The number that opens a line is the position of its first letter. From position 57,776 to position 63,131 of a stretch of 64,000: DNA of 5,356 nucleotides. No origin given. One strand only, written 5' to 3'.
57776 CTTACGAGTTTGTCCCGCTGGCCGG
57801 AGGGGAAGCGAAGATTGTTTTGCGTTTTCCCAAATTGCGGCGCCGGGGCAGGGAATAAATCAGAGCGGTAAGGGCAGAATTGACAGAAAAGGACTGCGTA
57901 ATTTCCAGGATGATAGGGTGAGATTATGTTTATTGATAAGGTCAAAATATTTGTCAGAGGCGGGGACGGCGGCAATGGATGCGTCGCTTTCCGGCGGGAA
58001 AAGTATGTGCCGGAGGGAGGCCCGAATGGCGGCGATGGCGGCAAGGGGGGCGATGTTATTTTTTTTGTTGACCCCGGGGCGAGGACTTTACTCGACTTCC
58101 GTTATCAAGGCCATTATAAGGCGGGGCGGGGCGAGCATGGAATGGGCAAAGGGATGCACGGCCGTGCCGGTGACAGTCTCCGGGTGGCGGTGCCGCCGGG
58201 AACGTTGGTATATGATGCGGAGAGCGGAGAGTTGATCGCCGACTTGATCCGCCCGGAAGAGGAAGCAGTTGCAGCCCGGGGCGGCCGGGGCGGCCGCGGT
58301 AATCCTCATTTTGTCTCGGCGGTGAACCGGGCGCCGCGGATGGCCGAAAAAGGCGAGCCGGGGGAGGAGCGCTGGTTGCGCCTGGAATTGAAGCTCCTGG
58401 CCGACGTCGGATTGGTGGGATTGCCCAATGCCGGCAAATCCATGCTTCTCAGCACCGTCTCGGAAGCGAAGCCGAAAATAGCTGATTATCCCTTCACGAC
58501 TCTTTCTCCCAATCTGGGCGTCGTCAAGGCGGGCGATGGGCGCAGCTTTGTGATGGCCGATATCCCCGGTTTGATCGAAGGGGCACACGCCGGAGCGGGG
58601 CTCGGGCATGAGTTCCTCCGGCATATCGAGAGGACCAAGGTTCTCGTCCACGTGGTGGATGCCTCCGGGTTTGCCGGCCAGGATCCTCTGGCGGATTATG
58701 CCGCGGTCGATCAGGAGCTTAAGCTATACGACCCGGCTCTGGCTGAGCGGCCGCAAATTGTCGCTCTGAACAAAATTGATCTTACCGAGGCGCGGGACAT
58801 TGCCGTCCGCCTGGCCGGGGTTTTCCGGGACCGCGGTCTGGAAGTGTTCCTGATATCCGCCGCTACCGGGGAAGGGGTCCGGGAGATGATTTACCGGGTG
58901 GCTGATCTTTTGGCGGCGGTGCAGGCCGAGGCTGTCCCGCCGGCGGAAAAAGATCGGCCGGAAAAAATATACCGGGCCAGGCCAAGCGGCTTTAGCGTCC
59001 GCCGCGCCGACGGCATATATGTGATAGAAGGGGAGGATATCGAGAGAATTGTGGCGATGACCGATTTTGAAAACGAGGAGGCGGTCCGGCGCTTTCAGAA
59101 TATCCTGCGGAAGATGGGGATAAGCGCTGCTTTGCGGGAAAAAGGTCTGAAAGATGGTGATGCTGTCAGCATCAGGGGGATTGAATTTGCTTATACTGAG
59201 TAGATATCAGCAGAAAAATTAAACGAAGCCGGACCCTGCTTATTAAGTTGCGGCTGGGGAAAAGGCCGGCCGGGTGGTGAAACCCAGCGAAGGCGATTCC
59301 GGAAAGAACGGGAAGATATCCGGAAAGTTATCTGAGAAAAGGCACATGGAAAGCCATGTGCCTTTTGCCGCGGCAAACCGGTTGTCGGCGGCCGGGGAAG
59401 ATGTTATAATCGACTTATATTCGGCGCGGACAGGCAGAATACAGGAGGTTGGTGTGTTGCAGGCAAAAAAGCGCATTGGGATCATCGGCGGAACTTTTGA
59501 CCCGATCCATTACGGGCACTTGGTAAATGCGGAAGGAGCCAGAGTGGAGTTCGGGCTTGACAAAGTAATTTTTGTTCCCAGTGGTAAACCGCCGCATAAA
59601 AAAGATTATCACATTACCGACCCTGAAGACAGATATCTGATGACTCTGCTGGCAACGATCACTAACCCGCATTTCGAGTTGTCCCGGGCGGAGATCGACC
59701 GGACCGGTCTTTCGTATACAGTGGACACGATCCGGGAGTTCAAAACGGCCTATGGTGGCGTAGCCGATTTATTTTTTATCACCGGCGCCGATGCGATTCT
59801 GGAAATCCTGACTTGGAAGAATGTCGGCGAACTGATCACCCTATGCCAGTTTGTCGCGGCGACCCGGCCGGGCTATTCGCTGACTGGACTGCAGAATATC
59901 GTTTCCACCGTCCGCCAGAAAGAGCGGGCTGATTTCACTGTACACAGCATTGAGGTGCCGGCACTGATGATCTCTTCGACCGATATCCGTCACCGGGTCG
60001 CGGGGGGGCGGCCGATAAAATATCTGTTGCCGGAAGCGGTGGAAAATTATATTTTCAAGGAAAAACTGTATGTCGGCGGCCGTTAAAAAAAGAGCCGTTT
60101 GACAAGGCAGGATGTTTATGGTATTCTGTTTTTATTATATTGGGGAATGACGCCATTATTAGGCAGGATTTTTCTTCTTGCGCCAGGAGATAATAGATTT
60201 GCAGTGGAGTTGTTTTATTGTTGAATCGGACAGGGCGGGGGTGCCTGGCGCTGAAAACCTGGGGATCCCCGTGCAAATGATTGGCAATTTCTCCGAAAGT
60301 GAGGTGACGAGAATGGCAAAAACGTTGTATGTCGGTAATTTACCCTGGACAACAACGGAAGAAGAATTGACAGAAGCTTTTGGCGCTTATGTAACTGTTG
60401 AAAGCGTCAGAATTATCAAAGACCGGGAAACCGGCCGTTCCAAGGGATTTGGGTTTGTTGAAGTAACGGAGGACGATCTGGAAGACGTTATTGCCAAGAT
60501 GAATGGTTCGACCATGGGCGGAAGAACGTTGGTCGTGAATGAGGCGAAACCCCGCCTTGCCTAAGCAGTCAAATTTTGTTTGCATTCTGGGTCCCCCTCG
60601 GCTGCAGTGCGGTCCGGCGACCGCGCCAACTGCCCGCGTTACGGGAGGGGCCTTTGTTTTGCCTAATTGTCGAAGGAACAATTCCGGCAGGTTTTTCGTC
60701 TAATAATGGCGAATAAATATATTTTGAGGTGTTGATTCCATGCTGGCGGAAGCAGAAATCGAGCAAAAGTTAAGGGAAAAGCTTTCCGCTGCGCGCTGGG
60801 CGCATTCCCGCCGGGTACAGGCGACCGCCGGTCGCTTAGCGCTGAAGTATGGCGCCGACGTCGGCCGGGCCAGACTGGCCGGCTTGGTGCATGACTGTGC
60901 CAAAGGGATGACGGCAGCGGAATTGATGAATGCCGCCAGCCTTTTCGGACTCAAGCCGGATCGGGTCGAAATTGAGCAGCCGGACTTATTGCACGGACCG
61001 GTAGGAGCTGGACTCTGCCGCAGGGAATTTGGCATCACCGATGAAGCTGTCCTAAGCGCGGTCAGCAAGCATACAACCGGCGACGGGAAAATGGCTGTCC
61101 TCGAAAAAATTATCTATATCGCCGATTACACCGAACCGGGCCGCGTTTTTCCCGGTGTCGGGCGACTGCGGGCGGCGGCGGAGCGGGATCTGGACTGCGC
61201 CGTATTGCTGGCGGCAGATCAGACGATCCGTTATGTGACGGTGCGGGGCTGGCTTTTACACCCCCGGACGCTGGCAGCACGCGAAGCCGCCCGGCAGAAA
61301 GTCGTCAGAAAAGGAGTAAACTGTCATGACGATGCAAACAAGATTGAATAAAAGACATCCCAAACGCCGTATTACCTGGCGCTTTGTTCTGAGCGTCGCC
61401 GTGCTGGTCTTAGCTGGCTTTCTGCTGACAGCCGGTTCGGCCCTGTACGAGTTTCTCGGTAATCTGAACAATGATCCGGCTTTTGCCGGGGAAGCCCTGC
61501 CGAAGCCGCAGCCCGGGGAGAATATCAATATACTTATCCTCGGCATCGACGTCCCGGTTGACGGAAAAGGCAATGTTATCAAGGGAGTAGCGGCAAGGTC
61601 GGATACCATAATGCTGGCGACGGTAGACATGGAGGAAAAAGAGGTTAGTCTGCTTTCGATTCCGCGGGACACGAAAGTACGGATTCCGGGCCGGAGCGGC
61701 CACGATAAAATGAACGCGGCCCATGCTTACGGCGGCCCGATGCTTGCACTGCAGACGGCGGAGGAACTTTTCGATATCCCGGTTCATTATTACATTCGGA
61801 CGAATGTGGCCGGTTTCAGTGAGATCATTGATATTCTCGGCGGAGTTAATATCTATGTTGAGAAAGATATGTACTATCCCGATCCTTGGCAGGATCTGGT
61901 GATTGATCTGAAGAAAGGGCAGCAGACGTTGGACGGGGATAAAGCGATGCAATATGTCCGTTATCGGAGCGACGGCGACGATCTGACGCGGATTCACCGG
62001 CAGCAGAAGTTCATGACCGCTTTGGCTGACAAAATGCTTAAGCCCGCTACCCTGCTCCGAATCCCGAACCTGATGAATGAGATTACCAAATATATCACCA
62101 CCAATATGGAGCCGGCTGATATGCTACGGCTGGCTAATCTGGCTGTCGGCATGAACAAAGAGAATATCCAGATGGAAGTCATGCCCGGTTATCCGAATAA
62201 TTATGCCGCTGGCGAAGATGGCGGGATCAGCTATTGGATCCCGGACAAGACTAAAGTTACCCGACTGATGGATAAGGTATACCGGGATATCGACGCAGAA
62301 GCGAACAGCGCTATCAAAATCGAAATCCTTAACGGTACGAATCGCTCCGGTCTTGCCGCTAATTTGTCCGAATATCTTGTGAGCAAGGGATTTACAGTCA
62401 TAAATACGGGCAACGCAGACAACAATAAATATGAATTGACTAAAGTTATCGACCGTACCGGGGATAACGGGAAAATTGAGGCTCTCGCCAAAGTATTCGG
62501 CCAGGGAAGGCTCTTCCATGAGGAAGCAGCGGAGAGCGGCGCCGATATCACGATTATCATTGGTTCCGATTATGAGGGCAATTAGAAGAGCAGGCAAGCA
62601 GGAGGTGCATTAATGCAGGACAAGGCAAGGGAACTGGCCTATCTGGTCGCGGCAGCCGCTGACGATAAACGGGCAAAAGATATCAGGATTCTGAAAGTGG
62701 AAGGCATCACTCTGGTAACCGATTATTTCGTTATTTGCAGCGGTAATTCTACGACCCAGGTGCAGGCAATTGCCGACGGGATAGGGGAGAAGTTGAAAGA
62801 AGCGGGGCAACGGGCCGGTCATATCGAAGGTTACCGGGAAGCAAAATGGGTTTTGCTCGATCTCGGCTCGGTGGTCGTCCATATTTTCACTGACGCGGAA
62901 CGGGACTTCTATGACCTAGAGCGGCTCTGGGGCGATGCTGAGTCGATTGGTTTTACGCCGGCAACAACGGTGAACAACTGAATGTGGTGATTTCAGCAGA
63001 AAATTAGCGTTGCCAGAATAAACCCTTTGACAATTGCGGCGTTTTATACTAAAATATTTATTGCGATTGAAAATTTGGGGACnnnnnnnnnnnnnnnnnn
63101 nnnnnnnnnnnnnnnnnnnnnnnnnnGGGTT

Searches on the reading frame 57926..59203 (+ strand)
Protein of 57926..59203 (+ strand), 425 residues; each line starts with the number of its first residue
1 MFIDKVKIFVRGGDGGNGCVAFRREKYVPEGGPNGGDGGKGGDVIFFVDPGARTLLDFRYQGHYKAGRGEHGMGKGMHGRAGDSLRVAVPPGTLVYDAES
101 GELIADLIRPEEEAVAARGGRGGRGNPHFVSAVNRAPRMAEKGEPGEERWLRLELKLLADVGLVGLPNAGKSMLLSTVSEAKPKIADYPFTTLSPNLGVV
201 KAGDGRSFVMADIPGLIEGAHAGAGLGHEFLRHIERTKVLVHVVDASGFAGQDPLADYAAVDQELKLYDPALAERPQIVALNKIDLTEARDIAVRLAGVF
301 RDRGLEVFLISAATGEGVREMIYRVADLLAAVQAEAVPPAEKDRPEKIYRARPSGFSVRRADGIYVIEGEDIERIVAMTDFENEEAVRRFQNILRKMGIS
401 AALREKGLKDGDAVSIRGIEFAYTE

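Call 27: search_protein_families(library=ncbifam, max_evalue=1e-10, proteins=[window:57926-59203:+])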
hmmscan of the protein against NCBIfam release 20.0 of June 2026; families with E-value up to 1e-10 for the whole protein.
window:57926-59203:+ (425 aa): 10 families
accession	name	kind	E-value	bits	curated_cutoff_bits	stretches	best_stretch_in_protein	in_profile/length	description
NF008955.0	PRK12297.1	equivalog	2e-176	587.1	406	1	1-424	2-428/429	GTPase ObgE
NF008954.1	PRK12296.1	equivalog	3.1e-141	471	377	1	2-423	4-436/470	GTPase ObgE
TIGR02729.1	Obg_CgtA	equivalog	1.1e-139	465.1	280.25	1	2-329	1-328/329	Obg family GTPase CgtA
NF008956.1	PRK12299.1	equivalog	6.1e-137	456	300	1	1-329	1-325/327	GTPase ObgE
NF007171.0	PRK09602.1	subfamily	1.5e-24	86.6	387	1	210-250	77-117/397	YchF-related putative GTPase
TIGR03595.1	Obg_CgtA_exten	equivalog_domain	4.2e-24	84.2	37.65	1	356-423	1-69/70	Obg family GTPase CgtA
TIGR00092.1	TIGR00092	equivalog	1e-17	64.3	279.2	1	161-274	5-142/368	redox-regulated ATPase YchF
TIGR03156.1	GTP_HflX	equivalog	5.5e-15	55.1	216.75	1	158-327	189-349/351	GTPase HflX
NF008280.0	PRK11058.1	equivalog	3e-14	52.6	441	1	138-333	180-365/426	ribosome rescue GTPase HflX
NF000908.1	PRK00089.1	equivalog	6e-12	45.4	237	1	161-330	6-168/291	GTPase Era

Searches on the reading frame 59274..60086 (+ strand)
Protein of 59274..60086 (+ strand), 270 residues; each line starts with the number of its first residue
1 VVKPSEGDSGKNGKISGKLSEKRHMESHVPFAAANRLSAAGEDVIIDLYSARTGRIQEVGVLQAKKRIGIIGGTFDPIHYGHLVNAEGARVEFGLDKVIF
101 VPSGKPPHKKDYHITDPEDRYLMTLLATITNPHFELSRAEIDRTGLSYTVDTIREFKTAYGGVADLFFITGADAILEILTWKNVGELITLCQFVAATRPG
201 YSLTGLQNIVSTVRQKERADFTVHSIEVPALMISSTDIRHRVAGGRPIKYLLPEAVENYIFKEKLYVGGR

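Call 27: search_protein_families(library=ncbifam, max_evalue=1e-10, proteins=[window:59274-60086:+])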
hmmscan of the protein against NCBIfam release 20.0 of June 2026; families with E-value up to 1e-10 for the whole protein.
window:59274-60086:+ (270 aa): 9 families
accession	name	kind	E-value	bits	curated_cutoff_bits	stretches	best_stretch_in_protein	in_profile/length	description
NF000840.1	PRK00071.1-3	equivalog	4.7e-79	264.5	150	1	64-266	4-198/201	nicotinate-nucleotide adenylyltransferase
NF000841.0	PRK00071.1-4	equivalog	3.9e-52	176.9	197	1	64-266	5-192/194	nicotinate-nucleotide adenylyltransferase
TIGR00482.1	TIGR00482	equivalog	1.3e-51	175.4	112.45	1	70-266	1-194/194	nicotinate (nicotinamide) nucleotide adenylyltransferase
NF000839.0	PRK00071.1-1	equivalog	1.1e-46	159.6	187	1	66-267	6-216/219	nicotinate-nucleotide adenylyltransferase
NF005519.0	PRK07152.1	equivalog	8.3e-37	126.9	315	1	66-267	1-185/361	nicotinate-nucleotide adenylyltransferase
NF005410.0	PRK06973.1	equivalog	1e-36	126.5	214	1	61-266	17-241/243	nicotinate-nucleotide adenylyltransferase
NF000843.0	PRK00071.2-2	equivalog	6.3e-21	74.8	240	1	62-232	8-179/212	nicotinate-nucleotide adenylyltransferase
NF000842.0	PRK00071.2-1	equivalog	3.4e-16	59.4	167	1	66-266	2-184/191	nicotinate-nucleotide adenylyltransferase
NF000845.0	PRK00071.2-4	equivalog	1.1e-13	51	210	1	66-220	8-159/197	nicotinate-nucleotide adenylyltransferase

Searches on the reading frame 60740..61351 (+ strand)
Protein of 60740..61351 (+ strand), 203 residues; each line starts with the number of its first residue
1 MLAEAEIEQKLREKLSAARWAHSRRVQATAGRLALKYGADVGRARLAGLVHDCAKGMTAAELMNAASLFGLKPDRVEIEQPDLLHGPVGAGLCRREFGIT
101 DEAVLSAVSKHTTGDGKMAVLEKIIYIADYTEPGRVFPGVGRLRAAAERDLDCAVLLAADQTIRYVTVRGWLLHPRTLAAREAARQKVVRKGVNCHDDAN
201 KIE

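Call 27: search_protein_families(library=ncbifam, max_evalue=1e-10, proteins=[window:60740-61351:+])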
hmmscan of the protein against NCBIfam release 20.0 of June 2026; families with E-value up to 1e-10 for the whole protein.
window:60740-61351:+ (203 aa): 2 families
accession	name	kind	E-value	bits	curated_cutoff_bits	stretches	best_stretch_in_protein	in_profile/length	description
TIGR00488.1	TIGR00488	equivalog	4.3e-38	130.9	70.15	1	11-181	1-171/173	bis(5'-nucleosyl)-tetraphosphatase (symmetrical) YqeK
NF005519.0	PRK07152.1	equivalog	1.6e-30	106.2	315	1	8-167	186-342/361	nicotinate-nucleotide adenylyltransferase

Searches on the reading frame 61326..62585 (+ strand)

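Call 27: search_protein_families(library=ncbifam, max_evalue=1e-10, proteins=[window:61326-62585:+])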
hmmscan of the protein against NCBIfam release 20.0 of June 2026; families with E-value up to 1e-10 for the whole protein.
window:61326-62585:+ (419 aa): 4 families
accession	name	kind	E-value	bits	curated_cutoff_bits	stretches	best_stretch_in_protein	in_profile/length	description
TIGR00350.1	lytR_cpsA_psr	domain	7.5e-42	143.2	62.3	1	90-238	1-151/152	LCP family glycopolymer transferase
NF006897.1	PRK09379.1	equivalog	7.8e-38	130.4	441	1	65-285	58-266/298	polyisoprenyl-teichoic acid--peptidoglycan teichoic acid transferase TagU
NF051849.1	LCP_trans_Cps2A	equivalog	5.4e-30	105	650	1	62-276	217-424/477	LCP family glycopolymer transferase CpsA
NF047591.1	ligase_LytR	equivalog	9.3e-23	81.1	450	1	66-329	57-322/336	glycopolymer--peptidoglycan transferase LytR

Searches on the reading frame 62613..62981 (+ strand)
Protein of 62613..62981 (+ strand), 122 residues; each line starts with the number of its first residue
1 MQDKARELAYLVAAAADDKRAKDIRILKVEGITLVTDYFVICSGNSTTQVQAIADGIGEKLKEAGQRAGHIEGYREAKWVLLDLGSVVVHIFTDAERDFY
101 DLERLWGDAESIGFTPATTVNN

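Call 27: search_protein_families(library=ncbifam, max_evalue=1e-10, proteins=[window:62613-62981:+])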
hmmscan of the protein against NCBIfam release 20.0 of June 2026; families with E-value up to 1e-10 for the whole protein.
window:62613-62981:+ (122 aa): 1 family
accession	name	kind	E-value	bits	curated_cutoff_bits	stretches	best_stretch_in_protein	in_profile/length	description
TIGR00090.1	rsfS_iojap_ybeB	equivalog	1.1e-35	121.7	56.9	1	11-106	4-99/99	ribosome silencing factor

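Call 46: find_encoding_contigs(protein=window:62613-62981:+, flank=10000, max_places=3)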
Protein window:62613-62981:+ (122 aa): 5 contigs read that carry it; 3 places shown.
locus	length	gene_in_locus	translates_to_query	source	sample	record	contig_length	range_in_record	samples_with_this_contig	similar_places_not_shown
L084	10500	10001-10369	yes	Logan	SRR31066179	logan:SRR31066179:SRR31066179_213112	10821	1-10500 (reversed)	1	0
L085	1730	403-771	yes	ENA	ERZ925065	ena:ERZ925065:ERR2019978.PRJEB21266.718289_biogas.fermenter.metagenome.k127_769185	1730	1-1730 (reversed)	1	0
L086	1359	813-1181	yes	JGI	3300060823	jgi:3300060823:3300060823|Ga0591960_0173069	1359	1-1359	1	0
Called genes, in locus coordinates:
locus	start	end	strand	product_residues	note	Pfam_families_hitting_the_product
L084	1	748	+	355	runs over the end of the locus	?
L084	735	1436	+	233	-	PF10105:DUF2344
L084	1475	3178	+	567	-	PF10150:RNase_E_G, PF20833:RNase_E_G_Thio, PF00013:KH_1 (weak), PF01938:TRAM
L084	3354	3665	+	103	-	PF00829:Ribosomal_L21p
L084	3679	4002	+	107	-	PF04327:Peptidase_Prp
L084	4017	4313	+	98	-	PF01016:Ribosomal_L27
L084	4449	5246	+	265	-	PF14689:SPOB_a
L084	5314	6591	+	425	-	PF01018:GTP1_OBG, PF01926:MMR_HSR1, PF02421:FeoB_N, PF09269:DUF1967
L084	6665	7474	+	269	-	PF01467:CTP_transf_like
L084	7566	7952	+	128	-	PF00076:RRM_1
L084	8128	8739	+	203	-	PF01966:HD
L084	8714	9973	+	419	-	PF03816:LytR_cpsA_psr, PF13399:LytR_C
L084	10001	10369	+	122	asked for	PF02410:RsfS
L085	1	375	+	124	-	?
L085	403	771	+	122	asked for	PF02410:RsfS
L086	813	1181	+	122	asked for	PF02410:RsfS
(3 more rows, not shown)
